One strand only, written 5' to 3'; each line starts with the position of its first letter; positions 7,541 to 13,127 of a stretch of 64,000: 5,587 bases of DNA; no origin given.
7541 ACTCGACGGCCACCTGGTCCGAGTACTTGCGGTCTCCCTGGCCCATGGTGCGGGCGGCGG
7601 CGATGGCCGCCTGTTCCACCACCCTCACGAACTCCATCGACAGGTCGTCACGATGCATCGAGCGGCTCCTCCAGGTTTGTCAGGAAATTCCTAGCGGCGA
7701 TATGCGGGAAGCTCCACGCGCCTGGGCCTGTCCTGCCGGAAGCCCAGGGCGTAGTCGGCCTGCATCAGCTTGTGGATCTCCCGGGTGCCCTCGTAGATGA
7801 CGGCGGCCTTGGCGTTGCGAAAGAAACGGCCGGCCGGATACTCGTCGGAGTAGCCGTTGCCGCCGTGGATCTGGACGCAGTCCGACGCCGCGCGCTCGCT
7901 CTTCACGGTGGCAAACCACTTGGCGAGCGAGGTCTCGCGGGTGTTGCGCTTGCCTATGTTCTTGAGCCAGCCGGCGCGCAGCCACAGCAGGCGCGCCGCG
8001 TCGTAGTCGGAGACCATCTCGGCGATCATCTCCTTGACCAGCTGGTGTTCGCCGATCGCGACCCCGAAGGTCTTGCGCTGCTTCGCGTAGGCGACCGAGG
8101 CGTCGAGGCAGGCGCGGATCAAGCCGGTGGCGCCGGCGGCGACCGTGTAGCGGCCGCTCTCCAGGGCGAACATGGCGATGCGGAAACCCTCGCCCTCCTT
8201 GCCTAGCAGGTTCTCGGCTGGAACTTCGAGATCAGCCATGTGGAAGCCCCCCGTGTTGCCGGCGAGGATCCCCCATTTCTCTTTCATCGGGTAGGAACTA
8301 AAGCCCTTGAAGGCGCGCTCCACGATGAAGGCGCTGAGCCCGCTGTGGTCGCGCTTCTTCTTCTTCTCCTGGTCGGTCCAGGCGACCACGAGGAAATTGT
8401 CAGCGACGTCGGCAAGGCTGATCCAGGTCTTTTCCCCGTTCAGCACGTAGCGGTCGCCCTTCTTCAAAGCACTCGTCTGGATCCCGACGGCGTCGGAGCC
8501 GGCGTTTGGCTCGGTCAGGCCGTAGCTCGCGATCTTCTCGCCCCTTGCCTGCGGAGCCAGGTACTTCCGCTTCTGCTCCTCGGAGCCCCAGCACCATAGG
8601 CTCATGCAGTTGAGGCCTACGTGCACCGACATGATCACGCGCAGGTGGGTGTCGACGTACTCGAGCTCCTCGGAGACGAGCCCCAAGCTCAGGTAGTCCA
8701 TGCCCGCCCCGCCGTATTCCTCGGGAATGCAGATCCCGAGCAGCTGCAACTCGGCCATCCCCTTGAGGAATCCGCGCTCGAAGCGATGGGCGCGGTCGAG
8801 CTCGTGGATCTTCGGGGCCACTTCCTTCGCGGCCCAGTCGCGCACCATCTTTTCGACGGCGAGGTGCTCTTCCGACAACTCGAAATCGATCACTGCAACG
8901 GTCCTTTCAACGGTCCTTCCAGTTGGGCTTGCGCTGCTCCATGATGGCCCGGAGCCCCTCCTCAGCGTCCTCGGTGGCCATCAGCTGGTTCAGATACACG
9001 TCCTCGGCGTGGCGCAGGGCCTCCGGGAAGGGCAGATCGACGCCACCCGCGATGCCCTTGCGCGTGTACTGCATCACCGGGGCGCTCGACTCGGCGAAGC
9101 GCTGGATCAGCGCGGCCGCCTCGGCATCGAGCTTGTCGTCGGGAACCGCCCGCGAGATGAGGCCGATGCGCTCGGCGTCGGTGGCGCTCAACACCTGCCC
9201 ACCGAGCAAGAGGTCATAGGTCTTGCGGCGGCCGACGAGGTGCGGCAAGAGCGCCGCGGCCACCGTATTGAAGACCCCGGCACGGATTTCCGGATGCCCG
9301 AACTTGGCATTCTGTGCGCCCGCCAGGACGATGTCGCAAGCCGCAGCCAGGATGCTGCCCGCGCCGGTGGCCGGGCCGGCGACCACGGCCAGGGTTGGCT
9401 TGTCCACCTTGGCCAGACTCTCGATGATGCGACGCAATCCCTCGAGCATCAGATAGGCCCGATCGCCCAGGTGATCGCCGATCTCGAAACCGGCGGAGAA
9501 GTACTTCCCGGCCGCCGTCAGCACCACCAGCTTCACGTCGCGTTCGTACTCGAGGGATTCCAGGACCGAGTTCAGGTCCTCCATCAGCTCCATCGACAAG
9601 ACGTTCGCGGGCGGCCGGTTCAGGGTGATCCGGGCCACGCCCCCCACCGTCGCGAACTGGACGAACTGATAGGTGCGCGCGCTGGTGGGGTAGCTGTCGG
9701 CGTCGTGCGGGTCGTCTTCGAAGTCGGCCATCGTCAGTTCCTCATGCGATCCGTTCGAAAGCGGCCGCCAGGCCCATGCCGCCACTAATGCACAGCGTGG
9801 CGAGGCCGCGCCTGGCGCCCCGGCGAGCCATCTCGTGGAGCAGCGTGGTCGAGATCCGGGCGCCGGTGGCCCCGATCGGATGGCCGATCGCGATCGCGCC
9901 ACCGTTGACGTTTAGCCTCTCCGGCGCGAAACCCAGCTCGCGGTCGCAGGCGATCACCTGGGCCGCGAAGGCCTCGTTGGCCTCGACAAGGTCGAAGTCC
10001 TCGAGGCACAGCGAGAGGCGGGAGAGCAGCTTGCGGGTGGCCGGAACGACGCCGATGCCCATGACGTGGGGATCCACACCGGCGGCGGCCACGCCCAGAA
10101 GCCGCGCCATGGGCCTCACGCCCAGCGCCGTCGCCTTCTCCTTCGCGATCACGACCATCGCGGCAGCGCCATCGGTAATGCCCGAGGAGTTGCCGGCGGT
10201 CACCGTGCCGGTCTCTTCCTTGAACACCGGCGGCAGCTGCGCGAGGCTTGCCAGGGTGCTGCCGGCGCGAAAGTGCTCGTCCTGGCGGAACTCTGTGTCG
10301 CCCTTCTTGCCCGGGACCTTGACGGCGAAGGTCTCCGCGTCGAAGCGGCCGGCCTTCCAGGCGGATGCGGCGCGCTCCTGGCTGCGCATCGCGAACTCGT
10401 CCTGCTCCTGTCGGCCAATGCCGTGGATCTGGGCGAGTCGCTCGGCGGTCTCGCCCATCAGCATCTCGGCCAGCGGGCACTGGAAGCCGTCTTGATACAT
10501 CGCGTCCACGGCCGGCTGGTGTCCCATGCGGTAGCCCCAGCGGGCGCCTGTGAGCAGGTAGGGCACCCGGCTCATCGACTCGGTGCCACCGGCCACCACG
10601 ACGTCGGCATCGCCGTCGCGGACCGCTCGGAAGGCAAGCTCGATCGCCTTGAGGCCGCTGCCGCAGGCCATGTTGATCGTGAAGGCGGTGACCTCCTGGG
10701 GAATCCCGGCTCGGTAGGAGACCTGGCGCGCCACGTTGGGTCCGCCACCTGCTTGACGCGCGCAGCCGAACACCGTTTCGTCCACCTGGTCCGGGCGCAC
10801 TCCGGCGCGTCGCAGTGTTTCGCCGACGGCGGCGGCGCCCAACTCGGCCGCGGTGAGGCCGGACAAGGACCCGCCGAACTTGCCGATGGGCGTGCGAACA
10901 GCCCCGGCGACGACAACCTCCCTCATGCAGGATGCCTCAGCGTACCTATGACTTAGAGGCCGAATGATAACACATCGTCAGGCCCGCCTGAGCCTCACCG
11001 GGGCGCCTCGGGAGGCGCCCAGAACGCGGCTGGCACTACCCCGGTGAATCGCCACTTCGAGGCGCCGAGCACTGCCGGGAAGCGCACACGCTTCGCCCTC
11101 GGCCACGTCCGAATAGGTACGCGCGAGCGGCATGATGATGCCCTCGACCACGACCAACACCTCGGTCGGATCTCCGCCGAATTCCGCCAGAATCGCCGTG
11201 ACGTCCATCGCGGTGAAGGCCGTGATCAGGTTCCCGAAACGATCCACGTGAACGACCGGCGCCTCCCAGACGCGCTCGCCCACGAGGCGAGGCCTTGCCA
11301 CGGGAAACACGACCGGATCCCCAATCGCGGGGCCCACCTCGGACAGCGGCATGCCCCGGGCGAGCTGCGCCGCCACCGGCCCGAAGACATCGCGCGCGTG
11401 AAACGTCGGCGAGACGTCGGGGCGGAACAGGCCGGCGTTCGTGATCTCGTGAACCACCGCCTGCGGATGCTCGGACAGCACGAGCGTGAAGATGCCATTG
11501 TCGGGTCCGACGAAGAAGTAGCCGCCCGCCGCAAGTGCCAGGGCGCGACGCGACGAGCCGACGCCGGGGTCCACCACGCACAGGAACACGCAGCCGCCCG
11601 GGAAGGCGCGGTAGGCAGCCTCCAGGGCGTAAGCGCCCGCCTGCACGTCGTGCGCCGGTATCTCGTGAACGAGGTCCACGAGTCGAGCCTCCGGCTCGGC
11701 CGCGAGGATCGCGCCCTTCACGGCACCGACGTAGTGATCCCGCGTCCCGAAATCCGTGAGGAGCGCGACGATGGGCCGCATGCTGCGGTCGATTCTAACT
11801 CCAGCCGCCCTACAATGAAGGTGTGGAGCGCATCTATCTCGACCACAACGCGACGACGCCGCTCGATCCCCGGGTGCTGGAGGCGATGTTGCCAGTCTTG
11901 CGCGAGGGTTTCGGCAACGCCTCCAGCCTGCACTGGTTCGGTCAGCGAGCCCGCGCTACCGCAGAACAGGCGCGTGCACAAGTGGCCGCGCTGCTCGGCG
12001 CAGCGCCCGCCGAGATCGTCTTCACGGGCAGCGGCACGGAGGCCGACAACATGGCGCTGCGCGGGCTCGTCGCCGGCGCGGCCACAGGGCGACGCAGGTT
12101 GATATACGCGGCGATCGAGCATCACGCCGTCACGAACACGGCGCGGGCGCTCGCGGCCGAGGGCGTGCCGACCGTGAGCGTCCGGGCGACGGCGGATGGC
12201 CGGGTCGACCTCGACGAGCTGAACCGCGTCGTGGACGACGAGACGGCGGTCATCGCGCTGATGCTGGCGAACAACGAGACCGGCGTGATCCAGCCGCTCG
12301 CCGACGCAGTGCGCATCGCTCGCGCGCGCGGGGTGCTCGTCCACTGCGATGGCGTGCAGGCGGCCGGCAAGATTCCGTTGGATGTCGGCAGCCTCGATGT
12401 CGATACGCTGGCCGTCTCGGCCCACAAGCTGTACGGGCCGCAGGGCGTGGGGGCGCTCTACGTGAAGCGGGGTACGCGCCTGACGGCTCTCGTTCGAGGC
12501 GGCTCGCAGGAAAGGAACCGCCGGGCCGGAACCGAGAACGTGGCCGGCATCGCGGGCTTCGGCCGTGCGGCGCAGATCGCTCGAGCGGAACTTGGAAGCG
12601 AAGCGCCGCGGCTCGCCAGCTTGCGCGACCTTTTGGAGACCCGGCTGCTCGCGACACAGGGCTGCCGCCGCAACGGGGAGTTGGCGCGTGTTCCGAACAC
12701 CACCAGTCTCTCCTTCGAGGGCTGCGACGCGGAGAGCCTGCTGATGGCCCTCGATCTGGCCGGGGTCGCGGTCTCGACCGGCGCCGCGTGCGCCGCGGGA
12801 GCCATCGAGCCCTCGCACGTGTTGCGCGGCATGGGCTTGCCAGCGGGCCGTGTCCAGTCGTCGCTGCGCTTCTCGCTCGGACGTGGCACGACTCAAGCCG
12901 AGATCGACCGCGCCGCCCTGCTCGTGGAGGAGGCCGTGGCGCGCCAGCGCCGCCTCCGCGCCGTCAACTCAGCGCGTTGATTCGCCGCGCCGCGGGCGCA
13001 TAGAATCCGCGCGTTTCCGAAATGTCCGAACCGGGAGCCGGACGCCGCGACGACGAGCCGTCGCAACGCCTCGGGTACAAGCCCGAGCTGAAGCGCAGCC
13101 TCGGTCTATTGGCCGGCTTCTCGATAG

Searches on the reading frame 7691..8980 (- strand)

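Call 53: search_protein_families(library=pfam, proteins=[window:7691-8980:-], max_evalue=0.001)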
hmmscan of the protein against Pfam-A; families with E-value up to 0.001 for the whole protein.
window:7691-8980:- (429 aa): 4 families
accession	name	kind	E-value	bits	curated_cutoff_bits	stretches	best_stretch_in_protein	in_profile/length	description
PF00441.29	Acyl-CoA_dh_1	-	4.1e-43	147.5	22.4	1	263-407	1-145/150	Acyl-CoA dehydrogenase, C-terminal domain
PF02771.21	Acyl-CoA_dh_N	-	1.8e-35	122.2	22.9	1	36-148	1-113/113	Acyl-CoA dehydrogenase, N-terminal domain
PF02770.24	Acyl-CoA_dh_M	-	4.6e-21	75.2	33.3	1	153-249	2-95/97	Acyl-CoA dehydrogenase, middle domain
PF08028.16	Acyl-CoA_dh_2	-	3e-18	66.8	22.7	1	279-400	2-133/134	Acyl-CoA dehydrogenase, C-terminal domain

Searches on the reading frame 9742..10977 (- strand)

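Call 53: search_protein_families(library=pfam, proteins=[window:9742-10977:-], max_evalue=0.001)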
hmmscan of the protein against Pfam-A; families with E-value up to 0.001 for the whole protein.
window:9742-10977:- (411 aa): 3 families
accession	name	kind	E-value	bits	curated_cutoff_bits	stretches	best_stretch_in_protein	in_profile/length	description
PF00108.29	Thiolase_N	-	3e-87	292.7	26.4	1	21-279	1-259/260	Thiolase, N-terminal domain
PF02803.24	Thiolase_C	-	1.6e-44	150.9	27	1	288-408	2-122/123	Thiolase, C-terminal domain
PF00109.32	ketoacyl-synt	-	1.2e-08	35.3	20.8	1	97-137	166-206/252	Beta-ketoacyl synthase, N-terminal domain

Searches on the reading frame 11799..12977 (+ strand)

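Call 53: search_protein_families(library=pfam, proteins=[window:11799-12977:+], max_evalue=0.001)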
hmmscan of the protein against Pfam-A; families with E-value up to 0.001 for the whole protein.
window:11799-12977:+ (393 aa): 2 families
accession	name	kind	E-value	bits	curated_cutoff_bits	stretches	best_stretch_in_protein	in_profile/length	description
PF00266.25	Aminotran_5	-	4.6e-81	273.1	21.5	1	12-371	1-370/371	Aminotransferase class-V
PF01212.27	Beta_elim_lyase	-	1.1e-08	35.2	27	1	54-186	33-170/288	Beta-eliminating lyase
